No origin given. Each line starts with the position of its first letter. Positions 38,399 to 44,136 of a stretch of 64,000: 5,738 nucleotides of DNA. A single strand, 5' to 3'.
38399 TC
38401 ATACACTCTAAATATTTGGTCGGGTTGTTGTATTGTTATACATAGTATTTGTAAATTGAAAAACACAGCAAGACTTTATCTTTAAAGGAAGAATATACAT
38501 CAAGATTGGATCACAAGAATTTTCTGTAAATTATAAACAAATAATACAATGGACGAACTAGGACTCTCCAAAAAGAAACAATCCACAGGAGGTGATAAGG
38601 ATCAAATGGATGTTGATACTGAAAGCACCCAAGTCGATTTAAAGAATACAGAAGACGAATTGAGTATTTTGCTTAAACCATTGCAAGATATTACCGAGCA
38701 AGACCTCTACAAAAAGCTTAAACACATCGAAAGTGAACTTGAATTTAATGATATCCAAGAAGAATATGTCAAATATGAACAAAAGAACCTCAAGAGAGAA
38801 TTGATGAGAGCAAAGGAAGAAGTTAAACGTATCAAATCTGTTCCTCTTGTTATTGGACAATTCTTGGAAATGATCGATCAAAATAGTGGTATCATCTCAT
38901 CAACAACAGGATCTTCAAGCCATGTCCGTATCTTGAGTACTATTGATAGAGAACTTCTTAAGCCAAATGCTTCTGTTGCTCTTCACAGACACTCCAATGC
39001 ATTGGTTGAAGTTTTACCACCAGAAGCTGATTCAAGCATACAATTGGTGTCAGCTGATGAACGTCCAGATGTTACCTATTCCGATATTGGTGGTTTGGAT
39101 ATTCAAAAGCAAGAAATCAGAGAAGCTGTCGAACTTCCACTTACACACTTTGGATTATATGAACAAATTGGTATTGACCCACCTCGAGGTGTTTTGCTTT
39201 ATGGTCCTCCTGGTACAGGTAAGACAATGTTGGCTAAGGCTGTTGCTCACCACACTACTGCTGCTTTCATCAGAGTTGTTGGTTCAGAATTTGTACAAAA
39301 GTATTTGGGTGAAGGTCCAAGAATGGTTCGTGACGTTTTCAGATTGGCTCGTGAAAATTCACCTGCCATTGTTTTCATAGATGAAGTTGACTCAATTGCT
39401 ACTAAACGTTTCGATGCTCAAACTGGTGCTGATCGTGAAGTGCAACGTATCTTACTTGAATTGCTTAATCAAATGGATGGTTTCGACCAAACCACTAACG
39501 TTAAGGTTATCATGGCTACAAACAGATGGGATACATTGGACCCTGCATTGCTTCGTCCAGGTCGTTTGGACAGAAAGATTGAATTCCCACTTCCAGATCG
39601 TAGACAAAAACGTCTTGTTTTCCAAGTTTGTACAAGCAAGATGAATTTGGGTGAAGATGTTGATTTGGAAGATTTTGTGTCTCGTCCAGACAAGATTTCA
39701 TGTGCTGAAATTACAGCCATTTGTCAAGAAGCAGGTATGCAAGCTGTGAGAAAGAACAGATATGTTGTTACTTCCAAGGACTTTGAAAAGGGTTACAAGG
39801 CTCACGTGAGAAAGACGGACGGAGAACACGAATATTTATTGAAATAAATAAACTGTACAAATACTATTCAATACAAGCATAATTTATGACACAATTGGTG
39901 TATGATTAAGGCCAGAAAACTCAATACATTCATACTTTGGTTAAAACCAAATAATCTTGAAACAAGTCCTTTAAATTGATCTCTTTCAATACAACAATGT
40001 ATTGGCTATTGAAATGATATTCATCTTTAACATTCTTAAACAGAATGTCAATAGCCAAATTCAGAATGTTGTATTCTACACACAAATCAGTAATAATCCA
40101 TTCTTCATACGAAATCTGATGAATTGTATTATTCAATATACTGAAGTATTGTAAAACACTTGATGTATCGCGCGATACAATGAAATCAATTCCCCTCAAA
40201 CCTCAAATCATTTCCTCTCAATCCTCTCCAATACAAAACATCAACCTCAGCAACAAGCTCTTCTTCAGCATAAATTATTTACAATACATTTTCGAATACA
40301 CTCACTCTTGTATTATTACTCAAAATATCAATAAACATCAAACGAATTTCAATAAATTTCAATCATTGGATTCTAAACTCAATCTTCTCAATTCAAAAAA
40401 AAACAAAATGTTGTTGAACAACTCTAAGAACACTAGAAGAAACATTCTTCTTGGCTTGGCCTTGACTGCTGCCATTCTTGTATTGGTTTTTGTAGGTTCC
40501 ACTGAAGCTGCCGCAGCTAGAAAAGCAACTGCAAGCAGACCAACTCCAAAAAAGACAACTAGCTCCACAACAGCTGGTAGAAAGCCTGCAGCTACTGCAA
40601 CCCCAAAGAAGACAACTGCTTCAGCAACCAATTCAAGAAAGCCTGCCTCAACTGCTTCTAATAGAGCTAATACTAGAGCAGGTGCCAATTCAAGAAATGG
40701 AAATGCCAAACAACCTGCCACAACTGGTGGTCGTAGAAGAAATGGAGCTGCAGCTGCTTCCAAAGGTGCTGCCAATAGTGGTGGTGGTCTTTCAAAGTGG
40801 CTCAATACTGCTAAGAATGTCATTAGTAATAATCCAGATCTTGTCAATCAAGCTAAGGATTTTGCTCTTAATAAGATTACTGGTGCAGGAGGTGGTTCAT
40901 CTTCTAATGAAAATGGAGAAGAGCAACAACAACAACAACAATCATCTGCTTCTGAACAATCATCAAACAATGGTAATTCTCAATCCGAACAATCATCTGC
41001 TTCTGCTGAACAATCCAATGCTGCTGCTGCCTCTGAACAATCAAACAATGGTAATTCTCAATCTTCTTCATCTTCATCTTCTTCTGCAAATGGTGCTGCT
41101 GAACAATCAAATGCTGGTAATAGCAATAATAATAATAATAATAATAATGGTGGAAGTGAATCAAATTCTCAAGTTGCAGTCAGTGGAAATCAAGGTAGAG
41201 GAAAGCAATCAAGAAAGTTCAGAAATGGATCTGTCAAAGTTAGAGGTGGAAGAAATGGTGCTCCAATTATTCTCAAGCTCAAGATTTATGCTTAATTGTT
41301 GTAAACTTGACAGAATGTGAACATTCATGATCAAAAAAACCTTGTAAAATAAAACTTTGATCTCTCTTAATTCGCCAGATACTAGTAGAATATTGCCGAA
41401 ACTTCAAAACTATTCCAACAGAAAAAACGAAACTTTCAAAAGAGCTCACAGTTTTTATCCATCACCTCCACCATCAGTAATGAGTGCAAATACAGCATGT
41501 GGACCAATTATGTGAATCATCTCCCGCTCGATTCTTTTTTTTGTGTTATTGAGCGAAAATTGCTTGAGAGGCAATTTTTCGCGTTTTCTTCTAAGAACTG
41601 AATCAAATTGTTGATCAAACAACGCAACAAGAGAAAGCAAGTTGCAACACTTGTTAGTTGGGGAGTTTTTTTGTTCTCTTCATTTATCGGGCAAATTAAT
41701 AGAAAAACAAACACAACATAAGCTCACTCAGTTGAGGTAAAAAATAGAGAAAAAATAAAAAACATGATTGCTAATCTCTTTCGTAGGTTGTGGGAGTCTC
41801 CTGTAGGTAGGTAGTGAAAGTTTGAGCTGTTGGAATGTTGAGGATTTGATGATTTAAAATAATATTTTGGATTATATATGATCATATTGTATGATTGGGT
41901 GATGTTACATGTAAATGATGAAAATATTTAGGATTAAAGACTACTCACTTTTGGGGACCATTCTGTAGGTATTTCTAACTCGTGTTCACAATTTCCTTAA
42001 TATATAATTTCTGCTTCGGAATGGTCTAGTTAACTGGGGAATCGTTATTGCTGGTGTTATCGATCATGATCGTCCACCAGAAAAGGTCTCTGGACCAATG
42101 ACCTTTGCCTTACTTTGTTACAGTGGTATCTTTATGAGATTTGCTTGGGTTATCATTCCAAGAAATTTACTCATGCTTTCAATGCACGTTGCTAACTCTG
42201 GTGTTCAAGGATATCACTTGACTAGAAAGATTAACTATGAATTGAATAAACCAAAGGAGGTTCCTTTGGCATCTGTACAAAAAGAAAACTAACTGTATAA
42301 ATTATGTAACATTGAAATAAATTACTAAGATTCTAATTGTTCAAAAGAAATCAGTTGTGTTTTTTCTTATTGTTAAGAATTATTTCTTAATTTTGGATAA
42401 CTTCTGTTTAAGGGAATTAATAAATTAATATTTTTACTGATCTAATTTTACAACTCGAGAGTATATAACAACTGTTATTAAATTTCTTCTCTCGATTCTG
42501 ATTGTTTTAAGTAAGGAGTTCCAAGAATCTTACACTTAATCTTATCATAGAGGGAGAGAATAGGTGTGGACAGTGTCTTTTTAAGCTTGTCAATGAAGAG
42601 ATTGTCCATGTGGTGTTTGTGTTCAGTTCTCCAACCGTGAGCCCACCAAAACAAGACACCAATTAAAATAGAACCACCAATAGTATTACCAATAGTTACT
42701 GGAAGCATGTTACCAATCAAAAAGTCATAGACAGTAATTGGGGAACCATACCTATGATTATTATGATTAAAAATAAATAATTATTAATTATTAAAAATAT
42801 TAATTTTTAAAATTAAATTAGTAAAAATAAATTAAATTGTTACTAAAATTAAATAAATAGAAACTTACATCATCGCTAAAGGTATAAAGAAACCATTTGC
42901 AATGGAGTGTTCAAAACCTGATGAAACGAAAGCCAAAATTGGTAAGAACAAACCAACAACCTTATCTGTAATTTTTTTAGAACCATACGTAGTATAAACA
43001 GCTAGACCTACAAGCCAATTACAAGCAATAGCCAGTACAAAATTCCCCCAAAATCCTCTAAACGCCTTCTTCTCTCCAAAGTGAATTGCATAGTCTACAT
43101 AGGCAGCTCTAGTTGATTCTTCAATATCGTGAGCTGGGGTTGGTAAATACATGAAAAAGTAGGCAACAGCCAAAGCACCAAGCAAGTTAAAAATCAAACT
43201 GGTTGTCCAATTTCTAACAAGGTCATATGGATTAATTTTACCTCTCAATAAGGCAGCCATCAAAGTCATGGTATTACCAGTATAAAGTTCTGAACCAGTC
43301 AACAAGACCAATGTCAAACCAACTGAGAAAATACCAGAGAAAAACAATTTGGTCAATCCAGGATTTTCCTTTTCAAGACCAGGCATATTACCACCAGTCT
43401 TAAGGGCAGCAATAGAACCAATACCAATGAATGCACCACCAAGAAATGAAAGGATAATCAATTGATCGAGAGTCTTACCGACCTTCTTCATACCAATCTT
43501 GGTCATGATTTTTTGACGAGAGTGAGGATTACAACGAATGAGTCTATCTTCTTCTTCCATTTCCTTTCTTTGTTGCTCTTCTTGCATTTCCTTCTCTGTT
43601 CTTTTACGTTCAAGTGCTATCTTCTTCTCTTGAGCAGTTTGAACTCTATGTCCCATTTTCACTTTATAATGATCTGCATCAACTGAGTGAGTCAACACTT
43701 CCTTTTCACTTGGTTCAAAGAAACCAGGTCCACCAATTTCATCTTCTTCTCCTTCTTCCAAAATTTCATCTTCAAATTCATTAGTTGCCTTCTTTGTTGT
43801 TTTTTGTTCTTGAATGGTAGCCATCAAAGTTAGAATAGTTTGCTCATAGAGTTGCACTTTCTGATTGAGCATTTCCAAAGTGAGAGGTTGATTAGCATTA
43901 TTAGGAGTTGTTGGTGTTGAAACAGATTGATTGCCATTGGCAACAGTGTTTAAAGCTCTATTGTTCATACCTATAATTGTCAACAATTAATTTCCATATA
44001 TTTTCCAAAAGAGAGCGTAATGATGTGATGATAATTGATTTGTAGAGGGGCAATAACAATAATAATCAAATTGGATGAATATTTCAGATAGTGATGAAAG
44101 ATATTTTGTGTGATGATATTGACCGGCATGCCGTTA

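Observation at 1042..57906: Flagellar and microtubule toolkit: SPEF1-like CH-domain protein, vasohibin-like tubulin detyrosinase and kinesin-14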

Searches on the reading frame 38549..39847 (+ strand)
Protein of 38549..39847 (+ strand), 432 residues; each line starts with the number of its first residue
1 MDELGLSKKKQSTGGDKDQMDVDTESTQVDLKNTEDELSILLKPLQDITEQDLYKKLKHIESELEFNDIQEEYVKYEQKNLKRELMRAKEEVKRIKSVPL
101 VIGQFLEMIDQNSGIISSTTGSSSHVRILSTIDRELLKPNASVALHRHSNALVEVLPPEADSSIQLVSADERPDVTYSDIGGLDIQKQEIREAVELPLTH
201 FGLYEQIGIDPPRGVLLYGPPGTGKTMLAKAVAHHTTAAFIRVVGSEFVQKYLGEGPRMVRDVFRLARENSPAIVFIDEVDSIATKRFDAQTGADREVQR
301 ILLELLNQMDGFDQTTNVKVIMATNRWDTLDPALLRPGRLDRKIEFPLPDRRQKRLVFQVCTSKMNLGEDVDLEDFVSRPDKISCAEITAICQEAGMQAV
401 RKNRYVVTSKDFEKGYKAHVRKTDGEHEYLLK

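Call 19: search_protein_families(library=pfam, proteins=[window:38549-39847:+], max_evalue=0.001)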
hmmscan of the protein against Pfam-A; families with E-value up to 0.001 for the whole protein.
window:38549-39847:+ (432 aa): 11 families
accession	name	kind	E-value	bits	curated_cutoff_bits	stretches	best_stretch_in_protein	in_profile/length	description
PF00004.35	AAA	-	5.3e-45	153.5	21.2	1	215-348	1-131/131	ATPase family associated with various cellular activities (AAA)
PF16450.11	Prot_ATP_ID_OB_C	-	1.7e-11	44.2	23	1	102-157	1-56/56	Proteasomal ATPase OB C-terminal domain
PF17862.7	AAA_lid_3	-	4.9e-10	39.2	27.2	1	370-414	1-45/45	AAA+ lid domain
PF07728.20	AAA_5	-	1.5e-08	35.2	22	1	214-335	1-136/139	AAA domain (dynein-related subfamily)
PF13191.12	AAA_16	-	2.4e-07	31.8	32.6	1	203-246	15-58/167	AAA ATPase domain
PF07724.20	AAA_2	-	3.2e-07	31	27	1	215-308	6-101/166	AAA domain (Cdc48 subfamily)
PF13401.12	AAA_22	-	1.8e-05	25.5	27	0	215-245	8-33/130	AAA domain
PF05673.19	DUF815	-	3.3e-05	23.6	23.8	1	169-280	19-116/249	Protein of unknown function (DUF815)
PF20720.3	nSTAND3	-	0.00016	21.9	27.2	1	215-324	20-110/155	Novel STAND NTPase 3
PF05496.18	RuvB_N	-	0.00039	20.7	27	1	215-283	36-96/159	Holliday junction DNA helicase RuvB P-loop domain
PF13521.12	AAA_28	-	0.00042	21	27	1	215-260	2-47/164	AAA domain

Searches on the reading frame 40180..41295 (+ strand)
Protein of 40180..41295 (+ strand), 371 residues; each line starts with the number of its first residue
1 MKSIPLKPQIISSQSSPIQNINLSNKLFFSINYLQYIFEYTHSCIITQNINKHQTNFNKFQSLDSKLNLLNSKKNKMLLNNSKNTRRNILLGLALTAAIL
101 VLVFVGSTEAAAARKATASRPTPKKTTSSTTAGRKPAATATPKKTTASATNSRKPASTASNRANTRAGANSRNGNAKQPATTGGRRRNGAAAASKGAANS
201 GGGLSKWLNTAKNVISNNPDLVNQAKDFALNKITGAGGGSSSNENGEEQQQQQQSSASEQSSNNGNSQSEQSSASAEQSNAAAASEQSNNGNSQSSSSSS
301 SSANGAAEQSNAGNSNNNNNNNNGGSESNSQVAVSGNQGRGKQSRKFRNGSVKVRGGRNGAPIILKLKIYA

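Call 19: search_protein_families(library=pfam, proteins=[window:40180-41295:+], max_evalue=0.001)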
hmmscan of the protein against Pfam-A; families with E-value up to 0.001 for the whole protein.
window:40180-41295:+ (371 aa): 0 families

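Call 64: search_protein_families(library=pfam, proteins=[window:40180-41295:+], max_evalue=1)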
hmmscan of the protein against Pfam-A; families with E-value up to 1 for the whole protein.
window:40180-41295:+ (371 aa): 3 families
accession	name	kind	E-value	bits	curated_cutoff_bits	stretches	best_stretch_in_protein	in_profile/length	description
PF21827.1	New_glue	-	0.0018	18.4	31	1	93-173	5-79/94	New glue protein family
PF12393.13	Dr_adhesin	-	0.046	14.4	25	1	93-110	4-21/21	Dr family adhesin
PF04678.18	MCU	-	0.14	12.7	30.8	1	45-100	49-104/177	Mitochondrial calcium uniporter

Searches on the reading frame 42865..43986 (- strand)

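Call 20: search_protein_families(library=pfam, proteins=[window:42865-43986:-], max_evalue=0.001)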
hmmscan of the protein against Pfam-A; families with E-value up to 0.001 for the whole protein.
window:42865-43986:- (373 aa): 1 family
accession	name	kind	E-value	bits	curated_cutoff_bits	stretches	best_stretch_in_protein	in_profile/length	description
PF01226.23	Form_Nir_trans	-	1.4e-60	205.1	34.6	1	161-373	6-207/240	Formate/nitrite transporter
